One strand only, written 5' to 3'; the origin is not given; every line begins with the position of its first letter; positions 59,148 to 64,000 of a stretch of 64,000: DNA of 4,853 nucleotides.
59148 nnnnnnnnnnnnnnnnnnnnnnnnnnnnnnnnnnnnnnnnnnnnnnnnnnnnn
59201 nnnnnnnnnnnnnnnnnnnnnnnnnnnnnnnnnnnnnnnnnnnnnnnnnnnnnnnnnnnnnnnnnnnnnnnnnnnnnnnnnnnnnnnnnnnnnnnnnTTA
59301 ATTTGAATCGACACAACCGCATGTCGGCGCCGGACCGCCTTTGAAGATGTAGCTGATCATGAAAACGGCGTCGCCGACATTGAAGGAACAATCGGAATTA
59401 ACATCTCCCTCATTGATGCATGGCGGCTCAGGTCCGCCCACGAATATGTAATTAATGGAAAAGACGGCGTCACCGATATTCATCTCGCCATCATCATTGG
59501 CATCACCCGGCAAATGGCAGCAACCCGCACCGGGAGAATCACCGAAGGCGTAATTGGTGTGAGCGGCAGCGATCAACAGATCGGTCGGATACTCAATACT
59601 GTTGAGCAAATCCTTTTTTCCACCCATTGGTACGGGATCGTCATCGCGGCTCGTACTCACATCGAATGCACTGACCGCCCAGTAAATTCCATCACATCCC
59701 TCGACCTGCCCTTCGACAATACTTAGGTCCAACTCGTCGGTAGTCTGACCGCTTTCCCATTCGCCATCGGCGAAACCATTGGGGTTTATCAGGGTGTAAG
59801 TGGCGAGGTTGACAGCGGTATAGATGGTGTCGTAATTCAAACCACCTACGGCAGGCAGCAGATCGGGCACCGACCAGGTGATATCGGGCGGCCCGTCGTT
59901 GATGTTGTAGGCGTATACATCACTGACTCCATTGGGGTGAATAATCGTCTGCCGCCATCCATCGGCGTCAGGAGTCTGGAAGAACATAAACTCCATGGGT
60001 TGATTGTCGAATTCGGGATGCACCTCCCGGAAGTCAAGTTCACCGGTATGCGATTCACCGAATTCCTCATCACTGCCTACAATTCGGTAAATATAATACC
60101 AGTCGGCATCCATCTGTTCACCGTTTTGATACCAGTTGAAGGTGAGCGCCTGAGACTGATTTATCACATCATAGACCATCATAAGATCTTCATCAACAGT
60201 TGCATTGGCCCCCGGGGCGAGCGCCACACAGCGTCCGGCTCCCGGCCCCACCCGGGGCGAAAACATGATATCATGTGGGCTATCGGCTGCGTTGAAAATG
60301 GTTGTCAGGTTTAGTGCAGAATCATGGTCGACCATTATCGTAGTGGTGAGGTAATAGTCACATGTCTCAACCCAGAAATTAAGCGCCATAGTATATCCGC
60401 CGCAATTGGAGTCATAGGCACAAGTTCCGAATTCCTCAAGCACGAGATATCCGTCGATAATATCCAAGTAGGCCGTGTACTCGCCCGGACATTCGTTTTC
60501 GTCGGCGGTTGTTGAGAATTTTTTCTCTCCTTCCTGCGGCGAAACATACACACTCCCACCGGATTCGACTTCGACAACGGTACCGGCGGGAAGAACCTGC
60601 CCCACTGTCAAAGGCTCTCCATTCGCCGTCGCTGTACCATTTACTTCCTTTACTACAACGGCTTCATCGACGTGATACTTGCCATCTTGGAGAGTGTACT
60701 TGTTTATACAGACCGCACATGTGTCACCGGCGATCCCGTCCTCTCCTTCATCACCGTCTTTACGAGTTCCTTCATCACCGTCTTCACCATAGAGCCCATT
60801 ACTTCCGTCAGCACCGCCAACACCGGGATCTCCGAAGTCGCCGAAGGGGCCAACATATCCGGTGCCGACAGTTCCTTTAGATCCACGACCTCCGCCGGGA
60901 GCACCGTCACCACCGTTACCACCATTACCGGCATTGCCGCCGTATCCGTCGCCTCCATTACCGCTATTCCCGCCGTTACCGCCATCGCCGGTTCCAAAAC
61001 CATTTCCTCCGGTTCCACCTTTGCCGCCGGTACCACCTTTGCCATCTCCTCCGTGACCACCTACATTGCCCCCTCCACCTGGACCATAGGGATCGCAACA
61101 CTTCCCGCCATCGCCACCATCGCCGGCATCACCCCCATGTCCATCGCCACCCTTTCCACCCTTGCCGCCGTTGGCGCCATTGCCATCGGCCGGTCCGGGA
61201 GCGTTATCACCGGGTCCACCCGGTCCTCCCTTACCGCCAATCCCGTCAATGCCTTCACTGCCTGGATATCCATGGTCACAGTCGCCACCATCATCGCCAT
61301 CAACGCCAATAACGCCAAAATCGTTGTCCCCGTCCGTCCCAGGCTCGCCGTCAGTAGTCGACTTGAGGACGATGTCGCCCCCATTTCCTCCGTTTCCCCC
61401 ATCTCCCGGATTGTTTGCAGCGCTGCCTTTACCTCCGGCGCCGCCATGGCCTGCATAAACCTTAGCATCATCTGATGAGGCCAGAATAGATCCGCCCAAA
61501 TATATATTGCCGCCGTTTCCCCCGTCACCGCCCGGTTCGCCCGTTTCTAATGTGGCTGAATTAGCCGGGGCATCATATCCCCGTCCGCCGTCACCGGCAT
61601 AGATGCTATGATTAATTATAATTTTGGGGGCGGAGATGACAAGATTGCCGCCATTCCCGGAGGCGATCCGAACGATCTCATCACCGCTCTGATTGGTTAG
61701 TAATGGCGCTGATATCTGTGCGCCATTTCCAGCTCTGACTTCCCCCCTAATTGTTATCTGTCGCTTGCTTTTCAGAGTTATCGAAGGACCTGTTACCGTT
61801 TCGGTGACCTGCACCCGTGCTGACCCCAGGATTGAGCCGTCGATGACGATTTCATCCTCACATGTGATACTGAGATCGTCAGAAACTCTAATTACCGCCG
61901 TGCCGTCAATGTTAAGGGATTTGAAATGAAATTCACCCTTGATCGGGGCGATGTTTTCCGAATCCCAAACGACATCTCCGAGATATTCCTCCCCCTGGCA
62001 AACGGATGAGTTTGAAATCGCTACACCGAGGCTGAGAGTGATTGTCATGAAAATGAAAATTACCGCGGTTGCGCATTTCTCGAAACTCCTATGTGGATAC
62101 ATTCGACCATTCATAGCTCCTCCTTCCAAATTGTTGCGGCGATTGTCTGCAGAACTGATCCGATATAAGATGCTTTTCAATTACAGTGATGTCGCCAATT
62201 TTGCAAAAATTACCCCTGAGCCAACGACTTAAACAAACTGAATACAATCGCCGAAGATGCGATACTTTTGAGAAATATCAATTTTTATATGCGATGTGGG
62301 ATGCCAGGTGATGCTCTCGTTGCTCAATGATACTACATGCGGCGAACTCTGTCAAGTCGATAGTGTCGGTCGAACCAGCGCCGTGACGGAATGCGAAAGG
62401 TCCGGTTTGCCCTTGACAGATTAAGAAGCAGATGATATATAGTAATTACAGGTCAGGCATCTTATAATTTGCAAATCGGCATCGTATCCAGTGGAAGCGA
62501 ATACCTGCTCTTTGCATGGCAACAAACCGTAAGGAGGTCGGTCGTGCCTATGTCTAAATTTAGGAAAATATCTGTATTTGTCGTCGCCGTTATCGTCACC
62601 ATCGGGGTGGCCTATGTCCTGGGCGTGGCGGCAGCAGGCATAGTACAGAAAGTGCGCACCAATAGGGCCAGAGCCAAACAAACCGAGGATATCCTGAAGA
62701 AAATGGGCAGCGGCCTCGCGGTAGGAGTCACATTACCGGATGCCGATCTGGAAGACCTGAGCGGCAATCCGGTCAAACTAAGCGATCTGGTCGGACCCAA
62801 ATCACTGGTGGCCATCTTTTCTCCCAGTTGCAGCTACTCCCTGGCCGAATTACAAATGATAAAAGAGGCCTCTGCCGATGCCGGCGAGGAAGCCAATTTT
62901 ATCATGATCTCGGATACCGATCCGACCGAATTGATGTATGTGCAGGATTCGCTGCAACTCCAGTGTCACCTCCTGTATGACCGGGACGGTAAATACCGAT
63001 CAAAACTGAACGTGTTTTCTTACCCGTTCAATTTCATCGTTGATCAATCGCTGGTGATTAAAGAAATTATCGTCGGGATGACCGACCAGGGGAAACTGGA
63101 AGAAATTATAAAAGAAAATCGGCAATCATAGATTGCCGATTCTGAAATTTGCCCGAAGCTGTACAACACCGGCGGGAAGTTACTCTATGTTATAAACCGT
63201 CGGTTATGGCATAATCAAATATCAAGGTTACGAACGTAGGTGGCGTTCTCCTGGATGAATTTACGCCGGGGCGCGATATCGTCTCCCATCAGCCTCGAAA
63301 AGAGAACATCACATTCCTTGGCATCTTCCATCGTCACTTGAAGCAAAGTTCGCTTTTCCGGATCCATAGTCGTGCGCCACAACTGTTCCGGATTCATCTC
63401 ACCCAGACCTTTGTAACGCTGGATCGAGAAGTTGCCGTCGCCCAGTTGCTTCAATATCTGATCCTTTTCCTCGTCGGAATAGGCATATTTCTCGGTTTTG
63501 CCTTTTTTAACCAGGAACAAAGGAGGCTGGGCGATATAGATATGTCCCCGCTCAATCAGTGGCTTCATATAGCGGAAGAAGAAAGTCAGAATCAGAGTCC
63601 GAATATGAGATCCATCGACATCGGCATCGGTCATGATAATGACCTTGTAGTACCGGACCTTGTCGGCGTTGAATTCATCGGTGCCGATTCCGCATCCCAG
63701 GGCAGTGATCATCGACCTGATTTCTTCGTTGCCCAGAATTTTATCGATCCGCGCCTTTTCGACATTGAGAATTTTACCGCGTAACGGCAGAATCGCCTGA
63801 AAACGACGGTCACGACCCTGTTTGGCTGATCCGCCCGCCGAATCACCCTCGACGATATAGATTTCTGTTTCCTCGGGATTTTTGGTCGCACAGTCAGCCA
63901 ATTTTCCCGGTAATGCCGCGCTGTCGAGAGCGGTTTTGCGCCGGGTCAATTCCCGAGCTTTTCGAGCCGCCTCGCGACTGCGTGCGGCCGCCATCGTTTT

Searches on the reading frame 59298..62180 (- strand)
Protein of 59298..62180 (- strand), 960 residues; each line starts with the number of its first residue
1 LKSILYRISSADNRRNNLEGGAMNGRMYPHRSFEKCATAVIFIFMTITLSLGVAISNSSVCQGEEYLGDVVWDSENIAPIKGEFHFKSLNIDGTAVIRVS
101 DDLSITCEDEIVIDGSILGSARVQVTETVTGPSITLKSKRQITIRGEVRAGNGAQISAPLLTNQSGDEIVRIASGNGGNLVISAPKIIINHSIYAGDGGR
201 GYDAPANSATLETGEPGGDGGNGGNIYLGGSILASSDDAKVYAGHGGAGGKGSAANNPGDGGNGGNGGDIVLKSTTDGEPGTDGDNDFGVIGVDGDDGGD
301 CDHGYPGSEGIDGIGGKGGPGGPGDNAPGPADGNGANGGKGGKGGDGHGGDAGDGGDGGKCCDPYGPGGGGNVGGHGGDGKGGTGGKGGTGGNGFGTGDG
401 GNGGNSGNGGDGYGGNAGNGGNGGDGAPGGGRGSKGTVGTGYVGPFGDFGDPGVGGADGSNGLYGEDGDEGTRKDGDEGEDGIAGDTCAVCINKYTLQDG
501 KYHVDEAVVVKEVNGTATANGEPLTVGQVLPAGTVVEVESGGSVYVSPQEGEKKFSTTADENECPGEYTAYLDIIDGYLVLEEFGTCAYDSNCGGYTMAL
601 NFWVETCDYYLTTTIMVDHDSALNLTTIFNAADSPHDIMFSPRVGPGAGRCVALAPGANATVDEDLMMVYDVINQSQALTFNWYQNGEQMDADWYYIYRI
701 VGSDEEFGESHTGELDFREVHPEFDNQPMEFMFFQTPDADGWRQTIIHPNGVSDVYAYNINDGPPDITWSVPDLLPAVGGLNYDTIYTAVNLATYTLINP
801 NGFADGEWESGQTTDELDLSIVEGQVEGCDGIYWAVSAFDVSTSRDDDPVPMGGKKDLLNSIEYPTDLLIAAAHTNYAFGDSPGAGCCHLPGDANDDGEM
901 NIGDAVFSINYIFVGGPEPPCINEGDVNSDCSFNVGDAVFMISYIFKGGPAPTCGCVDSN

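Call 3: search_protein_families(library=pfam, proteins=[window:59298-62180:-], max_evalue=1)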
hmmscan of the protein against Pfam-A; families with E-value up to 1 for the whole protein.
window:59298-62180:- (960 aa): 1 family
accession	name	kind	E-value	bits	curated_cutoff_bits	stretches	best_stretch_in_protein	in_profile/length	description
PF00404.24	Dockerin_1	-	1.6e-05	25.4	22.9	1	891-945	1-56/57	Dockerin type I domain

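Call 64: search_protein_families(library=ncbifam, proteins=[window:59298-62180:-], max_evalue=1)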
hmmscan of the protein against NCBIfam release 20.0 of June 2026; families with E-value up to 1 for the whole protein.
window:59298-62180:- (960 aa): 0 families

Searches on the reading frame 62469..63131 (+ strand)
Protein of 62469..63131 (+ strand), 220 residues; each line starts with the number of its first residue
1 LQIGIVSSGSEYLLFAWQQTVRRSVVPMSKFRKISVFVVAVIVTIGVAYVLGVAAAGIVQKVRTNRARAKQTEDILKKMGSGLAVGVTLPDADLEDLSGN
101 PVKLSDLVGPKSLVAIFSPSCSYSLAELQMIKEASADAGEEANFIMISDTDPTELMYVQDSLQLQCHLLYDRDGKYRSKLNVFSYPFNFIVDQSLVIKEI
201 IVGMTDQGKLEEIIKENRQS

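Call 18: search_protein_families(library=pfam, proteins=[window:62469-63131:+], max_evalue=0.001)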
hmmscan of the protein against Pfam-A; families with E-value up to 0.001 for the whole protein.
window:62469-63131:+ (220 aa): 2 families
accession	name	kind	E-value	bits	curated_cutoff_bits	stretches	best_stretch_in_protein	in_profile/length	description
PF00578.27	AhpC-TSA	-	8.7e-11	42.3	26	1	85-199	1-123/124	AhpC/TSA family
PF08534.16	Redoxin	-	4e-08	33.6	26.6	1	85-206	2-137/148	Redoxin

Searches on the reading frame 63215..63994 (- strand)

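Call 18: search_protein_families(library=pfam, proteins=[window:63215-63994:-], max_evalue=0.001)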
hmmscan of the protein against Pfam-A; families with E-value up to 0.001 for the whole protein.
window:63215-63994:- (259 aa): 2 families
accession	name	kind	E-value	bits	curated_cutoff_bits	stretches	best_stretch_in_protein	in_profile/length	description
PF00986.26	DNA_gyraseB_C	-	2.4e-31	108.1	29.8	1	187-248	2-63/63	DNA gyrase B subunit, carboxyl terminus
PF01751.28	Toprim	-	1.4e-20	73.7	23.1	1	44-156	1-95/96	Toprim domain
